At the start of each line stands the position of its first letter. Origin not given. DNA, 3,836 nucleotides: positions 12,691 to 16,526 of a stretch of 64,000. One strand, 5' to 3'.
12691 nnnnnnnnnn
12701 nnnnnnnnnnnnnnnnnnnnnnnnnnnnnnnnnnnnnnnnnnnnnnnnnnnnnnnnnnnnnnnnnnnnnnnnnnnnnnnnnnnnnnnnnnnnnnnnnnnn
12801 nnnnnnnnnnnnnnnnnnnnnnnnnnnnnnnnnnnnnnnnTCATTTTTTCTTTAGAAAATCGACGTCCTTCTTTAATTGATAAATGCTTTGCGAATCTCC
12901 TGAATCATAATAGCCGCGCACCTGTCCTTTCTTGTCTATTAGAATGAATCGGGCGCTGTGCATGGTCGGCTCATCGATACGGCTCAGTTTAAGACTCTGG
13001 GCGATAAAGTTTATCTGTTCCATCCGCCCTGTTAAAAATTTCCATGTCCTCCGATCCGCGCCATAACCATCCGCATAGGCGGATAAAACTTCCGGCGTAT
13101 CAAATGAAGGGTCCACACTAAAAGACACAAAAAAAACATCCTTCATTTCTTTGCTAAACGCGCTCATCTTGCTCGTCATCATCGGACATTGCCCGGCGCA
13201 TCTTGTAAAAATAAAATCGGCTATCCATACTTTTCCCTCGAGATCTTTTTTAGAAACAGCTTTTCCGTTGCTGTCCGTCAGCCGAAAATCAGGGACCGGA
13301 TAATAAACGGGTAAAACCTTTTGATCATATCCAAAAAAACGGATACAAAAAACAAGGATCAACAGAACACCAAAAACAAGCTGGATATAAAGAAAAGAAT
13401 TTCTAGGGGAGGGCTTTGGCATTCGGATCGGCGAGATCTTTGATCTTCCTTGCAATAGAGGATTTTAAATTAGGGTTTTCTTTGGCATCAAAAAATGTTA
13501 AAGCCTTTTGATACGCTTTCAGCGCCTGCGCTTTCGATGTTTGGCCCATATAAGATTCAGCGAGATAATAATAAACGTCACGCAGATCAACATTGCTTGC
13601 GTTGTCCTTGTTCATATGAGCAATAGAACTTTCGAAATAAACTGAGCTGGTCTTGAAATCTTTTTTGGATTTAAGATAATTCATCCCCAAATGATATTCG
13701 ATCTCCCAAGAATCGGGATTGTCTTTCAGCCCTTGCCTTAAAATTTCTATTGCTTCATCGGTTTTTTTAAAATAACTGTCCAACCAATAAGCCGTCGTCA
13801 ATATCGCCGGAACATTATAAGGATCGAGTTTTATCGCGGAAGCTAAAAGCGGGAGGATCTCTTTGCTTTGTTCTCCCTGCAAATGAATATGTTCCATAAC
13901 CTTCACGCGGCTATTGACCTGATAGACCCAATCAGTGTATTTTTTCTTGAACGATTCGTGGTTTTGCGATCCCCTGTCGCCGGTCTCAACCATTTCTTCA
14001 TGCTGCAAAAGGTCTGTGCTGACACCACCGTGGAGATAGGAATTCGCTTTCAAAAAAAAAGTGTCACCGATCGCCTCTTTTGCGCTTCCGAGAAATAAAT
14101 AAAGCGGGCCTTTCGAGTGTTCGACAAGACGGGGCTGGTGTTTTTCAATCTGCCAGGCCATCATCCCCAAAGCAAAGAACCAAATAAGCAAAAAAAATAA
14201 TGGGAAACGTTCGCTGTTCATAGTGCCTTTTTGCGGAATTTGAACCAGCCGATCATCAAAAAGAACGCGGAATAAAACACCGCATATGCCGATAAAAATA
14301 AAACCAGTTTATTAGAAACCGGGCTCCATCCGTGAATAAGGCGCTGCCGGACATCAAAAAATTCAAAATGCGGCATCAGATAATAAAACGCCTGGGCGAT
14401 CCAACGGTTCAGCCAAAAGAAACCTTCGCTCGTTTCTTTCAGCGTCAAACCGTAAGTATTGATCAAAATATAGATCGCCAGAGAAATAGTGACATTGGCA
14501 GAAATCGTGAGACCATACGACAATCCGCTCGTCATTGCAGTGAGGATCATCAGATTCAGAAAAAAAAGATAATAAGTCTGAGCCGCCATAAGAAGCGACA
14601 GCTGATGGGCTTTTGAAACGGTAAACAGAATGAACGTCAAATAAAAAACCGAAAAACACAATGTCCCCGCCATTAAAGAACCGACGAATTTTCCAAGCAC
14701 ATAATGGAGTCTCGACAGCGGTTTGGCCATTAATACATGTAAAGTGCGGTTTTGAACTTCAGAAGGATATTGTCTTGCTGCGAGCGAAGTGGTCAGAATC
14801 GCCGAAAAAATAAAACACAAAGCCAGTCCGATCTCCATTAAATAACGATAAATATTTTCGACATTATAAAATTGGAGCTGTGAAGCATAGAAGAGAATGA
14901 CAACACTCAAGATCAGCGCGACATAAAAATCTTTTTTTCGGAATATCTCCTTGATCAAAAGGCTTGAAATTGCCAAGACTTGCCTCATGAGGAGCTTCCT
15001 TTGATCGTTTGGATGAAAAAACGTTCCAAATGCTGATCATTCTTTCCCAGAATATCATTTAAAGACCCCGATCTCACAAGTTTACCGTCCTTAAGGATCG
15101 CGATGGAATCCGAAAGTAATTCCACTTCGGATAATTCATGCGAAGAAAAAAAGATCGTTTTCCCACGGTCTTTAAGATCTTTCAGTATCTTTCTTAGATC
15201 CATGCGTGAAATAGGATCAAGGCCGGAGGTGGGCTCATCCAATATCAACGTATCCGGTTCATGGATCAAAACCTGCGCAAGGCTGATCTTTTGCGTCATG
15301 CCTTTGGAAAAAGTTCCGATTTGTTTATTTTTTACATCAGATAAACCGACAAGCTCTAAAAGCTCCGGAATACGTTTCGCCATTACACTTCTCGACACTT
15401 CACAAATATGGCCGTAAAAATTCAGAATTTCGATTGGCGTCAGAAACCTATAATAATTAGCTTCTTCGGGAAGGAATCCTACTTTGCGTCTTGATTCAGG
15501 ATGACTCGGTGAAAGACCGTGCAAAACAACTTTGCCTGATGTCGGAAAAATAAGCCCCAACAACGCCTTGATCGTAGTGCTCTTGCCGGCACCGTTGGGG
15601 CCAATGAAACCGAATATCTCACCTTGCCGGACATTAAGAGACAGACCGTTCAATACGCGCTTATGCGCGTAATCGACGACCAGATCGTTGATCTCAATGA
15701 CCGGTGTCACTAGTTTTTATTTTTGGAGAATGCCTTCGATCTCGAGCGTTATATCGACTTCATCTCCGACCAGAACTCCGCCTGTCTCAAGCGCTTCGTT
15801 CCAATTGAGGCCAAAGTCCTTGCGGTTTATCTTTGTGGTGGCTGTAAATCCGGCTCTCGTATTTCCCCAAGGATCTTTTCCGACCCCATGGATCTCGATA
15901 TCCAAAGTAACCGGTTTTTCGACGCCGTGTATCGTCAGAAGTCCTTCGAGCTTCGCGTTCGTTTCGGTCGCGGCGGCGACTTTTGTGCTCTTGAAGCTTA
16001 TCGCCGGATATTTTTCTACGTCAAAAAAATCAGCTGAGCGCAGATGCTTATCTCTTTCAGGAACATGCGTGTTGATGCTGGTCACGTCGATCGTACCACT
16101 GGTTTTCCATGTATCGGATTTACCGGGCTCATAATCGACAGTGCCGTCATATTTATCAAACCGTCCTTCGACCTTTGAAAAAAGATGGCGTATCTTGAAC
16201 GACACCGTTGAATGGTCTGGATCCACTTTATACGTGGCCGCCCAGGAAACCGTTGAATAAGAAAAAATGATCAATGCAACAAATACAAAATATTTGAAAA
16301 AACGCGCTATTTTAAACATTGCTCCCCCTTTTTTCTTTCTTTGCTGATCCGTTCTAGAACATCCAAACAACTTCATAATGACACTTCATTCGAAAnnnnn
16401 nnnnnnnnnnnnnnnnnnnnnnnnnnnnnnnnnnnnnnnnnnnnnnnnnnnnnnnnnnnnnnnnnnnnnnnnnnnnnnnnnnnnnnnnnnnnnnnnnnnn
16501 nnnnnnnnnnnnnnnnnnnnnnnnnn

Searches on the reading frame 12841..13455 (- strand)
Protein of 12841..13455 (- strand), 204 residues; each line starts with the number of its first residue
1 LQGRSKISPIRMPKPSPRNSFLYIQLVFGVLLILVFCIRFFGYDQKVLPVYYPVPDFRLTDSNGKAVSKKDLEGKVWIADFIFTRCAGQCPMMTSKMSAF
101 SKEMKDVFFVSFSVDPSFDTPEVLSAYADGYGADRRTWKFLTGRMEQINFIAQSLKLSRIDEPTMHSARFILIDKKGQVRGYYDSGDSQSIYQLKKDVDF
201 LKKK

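Call 79: search_protein_families(library=pfam, proteins=[window:12841-13455:-], max_evalue=0.00001)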
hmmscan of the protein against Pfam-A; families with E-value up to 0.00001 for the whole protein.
window:12841-13455:- (204 aa): 3 families
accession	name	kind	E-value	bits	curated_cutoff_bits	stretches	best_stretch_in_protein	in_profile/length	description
PF02630.20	SCO1-SenC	-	1.7e-24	86.7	22.8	1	55-179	2-134/134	SCO1/SenC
PF08534.16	Redoxin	-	3.8e-06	27.2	26.6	1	53-186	5-135/148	Redoxin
PF00578.27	AhpC-TSA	-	7.2e-06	26.4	26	0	53-179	4-121/124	AhpC/TSA family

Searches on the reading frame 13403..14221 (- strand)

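Call 79: search_protein_families(library=pfam, proteins=[window:13403-14221:-], max_evalue=0.00001)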
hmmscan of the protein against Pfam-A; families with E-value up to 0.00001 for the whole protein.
window:13403-14221:- (272 aa): 2 families
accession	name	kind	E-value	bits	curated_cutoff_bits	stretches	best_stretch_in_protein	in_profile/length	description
PF13174.12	TPR_6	-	1.8e-06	28.6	26.3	0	215-241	1-27/33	Tetratricopeptide repeat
PF13428.12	TPR_14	-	4e-06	27.4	23.5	0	152-178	15-41/44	Tetratricopeptide repeat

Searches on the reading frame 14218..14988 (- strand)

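Call 90: search_protein_families(library=pfam, proteins=[window:14218-14988:-], max_evalue=0.0001)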
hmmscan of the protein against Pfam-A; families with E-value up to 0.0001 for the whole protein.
window:14218-14988:- (256 aa): 1 family
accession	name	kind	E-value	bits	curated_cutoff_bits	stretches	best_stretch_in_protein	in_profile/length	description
PF12679.13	ABC2_membrane_2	-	1.1e-07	31.8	27.2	1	27-172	52-191/283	ABC-2 family transporter protein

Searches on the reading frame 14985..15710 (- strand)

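Call 90: search_protein_families(library=pfam, proteins=[window:14985-15710:-], max_evalue=0.0001)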
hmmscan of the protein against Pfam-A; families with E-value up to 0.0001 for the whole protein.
window:14985-15710:- (241 aa): 2 families
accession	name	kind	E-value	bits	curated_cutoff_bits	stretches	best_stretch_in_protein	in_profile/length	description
PF00005.33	ABC_tran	-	2.8e-29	102.9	25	1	20-162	1-137/137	ABC transporter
PF13304.12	AAA_21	-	4e-13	50.5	27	1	131-195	235-302/304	AAA domain, putative AbiEii toxin, Type IV TA system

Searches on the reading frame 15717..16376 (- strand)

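Call 90: search_protein_families(library=pfam, proteins=[window:15717-16376:-], max_evalue=0.0001)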
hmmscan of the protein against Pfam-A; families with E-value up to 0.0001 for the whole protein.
window:15717-16376:- (219 aa): 1 family
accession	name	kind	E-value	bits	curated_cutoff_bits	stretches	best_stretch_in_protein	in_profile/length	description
PF04264.18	YceI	-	3.9e-52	177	23.7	1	49-214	1-149/150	YceI-like domain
